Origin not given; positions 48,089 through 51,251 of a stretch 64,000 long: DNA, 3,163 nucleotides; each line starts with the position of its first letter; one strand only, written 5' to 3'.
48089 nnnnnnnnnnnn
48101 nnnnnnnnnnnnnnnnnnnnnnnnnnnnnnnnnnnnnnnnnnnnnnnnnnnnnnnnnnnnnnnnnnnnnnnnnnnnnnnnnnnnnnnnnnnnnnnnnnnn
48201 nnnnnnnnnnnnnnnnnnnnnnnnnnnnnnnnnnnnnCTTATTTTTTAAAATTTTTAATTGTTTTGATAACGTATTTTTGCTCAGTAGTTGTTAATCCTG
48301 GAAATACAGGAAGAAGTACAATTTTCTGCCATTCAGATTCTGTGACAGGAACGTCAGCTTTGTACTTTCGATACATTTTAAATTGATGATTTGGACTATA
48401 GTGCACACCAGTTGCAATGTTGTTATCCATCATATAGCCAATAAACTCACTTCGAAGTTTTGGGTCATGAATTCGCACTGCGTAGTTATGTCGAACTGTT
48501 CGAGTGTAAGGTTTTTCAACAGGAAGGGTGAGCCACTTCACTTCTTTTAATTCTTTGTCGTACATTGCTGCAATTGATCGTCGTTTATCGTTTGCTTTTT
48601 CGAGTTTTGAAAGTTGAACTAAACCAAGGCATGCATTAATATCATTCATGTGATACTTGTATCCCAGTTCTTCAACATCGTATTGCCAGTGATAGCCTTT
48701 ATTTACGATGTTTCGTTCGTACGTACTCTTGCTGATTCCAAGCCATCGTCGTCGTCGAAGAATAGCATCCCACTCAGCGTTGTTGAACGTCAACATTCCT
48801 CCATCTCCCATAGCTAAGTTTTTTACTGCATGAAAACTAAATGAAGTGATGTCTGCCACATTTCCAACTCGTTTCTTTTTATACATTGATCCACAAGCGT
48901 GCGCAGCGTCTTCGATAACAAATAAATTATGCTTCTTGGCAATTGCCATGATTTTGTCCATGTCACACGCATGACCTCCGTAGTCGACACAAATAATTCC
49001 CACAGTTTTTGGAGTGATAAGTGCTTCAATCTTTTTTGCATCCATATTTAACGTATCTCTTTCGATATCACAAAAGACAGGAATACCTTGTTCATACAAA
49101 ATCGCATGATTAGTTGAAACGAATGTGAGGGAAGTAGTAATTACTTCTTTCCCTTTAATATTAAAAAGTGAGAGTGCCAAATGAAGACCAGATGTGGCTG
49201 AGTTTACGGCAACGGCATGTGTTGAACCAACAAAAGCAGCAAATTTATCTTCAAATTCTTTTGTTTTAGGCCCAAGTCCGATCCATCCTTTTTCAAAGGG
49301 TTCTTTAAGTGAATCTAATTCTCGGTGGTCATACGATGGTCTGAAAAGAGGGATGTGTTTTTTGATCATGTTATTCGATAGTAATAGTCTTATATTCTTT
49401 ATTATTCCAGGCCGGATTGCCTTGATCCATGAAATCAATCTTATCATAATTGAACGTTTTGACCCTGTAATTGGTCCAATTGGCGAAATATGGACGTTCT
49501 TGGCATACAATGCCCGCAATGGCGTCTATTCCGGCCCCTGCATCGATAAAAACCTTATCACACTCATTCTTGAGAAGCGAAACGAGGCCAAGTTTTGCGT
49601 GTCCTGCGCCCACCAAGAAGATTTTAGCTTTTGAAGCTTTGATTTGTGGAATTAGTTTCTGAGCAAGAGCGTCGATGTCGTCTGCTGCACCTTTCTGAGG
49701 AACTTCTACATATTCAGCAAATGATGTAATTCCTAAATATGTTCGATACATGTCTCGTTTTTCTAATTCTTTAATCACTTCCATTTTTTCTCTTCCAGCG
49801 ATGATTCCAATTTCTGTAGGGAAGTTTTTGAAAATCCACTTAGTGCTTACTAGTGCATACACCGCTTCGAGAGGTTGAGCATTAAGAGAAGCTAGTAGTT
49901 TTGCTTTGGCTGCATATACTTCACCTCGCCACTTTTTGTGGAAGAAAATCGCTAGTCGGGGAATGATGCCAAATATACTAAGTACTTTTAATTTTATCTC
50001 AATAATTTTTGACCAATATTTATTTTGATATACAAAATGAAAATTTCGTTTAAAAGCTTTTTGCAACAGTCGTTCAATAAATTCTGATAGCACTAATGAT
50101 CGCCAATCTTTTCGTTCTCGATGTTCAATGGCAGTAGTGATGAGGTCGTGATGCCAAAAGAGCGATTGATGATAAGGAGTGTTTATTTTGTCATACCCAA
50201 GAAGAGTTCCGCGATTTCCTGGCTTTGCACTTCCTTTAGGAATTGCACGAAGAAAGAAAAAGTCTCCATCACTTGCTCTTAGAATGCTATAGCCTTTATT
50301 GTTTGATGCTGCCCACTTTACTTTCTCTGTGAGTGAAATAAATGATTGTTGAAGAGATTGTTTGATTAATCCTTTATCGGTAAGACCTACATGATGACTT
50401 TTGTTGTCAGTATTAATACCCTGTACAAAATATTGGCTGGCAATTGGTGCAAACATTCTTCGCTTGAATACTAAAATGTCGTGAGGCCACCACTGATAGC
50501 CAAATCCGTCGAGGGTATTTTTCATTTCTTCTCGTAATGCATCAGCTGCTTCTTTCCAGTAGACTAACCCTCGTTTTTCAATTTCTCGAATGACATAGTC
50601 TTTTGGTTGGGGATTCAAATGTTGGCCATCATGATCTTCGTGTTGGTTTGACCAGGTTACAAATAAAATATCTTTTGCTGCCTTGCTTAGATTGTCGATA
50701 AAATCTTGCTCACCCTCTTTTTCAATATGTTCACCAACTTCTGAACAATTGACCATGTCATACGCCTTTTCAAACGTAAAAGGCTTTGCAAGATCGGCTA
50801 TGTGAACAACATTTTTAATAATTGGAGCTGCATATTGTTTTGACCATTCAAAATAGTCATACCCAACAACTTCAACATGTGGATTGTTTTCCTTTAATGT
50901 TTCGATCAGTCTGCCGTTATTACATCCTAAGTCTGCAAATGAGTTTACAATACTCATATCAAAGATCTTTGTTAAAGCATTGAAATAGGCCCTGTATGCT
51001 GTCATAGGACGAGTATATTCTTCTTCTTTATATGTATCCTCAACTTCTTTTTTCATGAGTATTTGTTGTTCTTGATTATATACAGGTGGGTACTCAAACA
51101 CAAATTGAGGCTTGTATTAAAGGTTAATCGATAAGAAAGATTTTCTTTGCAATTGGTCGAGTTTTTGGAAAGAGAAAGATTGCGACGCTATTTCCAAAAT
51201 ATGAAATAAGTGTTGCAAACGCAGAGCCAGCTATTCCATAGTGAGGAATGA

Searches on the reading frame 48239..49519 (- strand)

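Call 3: search_protein_families(library=pfam, proteins=[window:48239-49519:-], max_evalue=0.01)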
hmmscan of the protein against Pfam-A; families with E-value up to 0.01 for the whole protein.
window:48239-49519:- (426 aa): 4 families
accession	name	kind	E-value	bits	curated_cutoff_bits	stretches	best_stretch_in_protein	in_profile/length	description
PF01041.23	DegT_DnrJ_EryC1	-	1.3e-109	367.2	19.8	1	64-421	4-359/360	DegT/DnrJ/EryC1/StrS aminotransferase family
PF01212.27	Beta_elim_lyase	-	1.5e-08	34.7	27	1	84-328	32-269/288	Beta-eliminating lyase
PF01053.26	Cys_Met_Meta_PP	-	2.1e-06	27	27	1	84-224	52-191/381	Cys/Met metabolism PLP-dependent enzyme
PF00155.27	Aminotran_1_2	-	4e-06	26.7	19.7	1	86-215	44-196/361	Aminotransferase class I and II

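Call 4: search_protein_families(library=ncbifam, proteins=[window:48239-49519:-], max_evalue=0.01)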
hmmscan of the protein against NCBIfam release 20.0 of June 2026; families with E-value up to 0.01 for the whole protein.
window:48239-49519:- (426 aa): 27 families (the best 25 are shown)
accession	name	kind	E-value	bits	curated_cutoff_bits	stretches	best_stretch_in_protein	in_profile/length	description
TIGR03588.1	PseC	equivalog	5.9e-92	308.5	423.5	1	57-423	3-378/380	UDP-4-amino-4,6-dideoxy-N-acetyl-beta-L-altrosamine transaminase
NF008658.2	PRK11658.1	equivalog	9.4e-91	304.3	631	1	54-423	3-375/379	UDP-4-amino-4-deoxy-L-arabinose aminotransferase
NF008687.0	PRK11706.1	equivalog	4.7e-78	262.5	375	1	56-425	2-374/375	dTDP-4-amino-4,6-dideoxygalactose transaminase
TIGR02379.1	ECA_wecE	subfamily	4.7e-69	233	434.85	1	56-424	2-374/376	dTDP-4-amino-4,6-dideoxy-D-glucose transaminase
TIGR04181.1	NHT_00031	hypoth_equivalog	8.7e-67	225.5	420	1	56-404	1-357/359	LegC family aminotransferase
NF011936.0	PRK15407.1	equivalog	2e-49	168.5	423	1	57-424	38-435/440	lipopolysaccharide biosynthesis protein RfbH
TIGR04427.1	PLP_DesI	equivalog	8.6e-49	166.7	650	1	66-420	33-378/390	dTDP-4-dehydro-6-deoxyglucose aminotransferase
NF004975.0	PRK06348.1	equivalog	7.2e-08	31.8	549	1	90-211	80-208/384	pyridoxal phosphate-dependent aminotransferase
NF004650.0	PRK05994.1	equivalog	7.3e-06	25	667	1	84-228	63-206/427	O-acetylhomoserine aminocarboxypropyltransferase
NF005816.0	PRK07682.1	equivalog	9.8e-06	24.4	620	1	105-209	96-207/390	aminotransferase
TIGR01326.1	OAH_OAS_sulfhy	subfamily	1.4e-05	24.1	495.1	1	84-219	57-193/418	O-acetylhomoserine aminocarboxypropyltransferase/cysteine synthase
NF006096.0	PRK08248.1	equivalog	5.2e-05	22.1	726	1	81-228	61-207/431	homocysteine synthase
NF006810.0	PRK09331.1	subfamily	6.1e-05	22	301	1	84-259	65-249/397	Sep-tRNA:Cys-tRNA synthetase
NF005817.0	PRK07683.1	equivalog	7.1e-05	21.7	575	1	100-207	90-203/387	aminotransferase A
NF004757.0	PRK06084.1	equivalog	0.00013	20.9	790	1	84-225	58-198/425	bifunctional O-acetylhomoserine aminocarboxypropyltransferase/cysteine synthase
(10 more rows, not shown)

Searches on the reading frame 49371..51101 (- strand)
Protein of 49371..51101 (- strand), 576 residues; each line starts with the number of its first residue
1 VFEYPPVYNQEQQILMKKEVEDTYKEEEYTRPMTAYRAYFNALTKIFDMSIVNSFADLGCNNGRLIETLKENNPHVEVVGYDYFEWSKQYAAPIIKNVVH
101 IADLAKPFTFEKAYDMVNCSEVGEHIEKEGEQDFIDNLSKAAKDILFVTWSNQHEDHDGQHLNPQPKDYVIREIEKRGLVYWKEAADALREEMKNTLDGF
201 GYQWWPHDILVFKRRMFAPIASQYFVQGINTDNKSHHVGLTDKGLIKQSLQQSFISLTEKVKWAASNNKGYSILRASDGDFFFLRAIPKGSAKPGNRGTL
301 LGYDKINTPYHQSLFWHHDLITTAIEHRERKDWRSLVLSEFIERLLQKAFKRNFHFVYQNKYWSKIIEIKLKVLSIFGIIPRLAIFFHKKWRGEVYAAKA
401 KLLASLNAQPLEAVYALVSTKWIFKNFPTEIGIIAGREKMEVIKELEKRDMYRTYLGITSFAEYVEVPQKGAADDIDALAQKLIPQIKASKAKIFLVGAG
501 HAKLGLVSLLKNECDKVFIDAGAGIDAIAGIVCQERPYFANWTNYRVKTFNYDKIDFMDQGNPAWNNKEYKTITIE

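Call 3: search_protein_families(library=pfam, proteins=[window:49371-51101:-], max_evalue=0.01)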
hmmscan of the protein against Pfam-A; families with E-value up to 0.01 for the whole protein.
window:49371-51101:- (576 aa): 5 families
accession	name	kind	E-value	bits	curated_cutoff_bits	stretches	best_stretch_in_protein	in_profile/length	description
PF08242.18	Methyltransf_12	-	1.7e-06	29.1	30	1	57-143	2-93/98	Methyltransferase domain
PF13489.12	Methyltransf_23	-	9.6e-06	25.9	27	1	57-161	28-131/164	Methyltransferase domain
PF13649.12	Methyltransf_25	-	0.00071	20.7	27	1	57-142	3-93/97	Methyltransferase domain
PF03808.19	Glyco_tran_WecG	-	0.0016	18.7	27.4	0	478-532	83-139/168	Glycosyl transferase WecG/TagA/CpsF family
PF08241.18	Methyltransf_11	-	0.0048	17.9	21.2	1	57-129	2-74/95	Methyltransferase domain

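Call 4: search_protein_families(library=ncbifam, proteins=[window:49371-51101:-], max_evalue=0.01)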
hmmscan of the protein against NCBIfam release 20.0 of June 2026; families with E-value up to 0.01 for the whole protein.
window:49371-51101:- (576 aa): 3 families
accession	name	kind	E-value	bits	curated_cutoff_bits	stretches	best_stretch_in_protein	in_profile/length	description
TIGR04074.1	bacter_Hen1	equivalog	0.0033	16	340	1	17-83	248-314/462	3' terminal RNA ribose 2'-O-methyltransferase Hen1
TIGR01983.1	UbiG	equivalog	0.0067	15.7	102.95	0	54-144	52-145/228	bifunctional 2-polyprenyl-6-hydroxyphenol methylase/3-demethylubiquinol 3-O-methyltransferase UbiG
TIGR03587.1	Pse_Me-ase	hypoth_equivalog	0.0074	16.4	112.05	0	17-145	10-137/204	pseudaminic acid biosynthesis-associated methylase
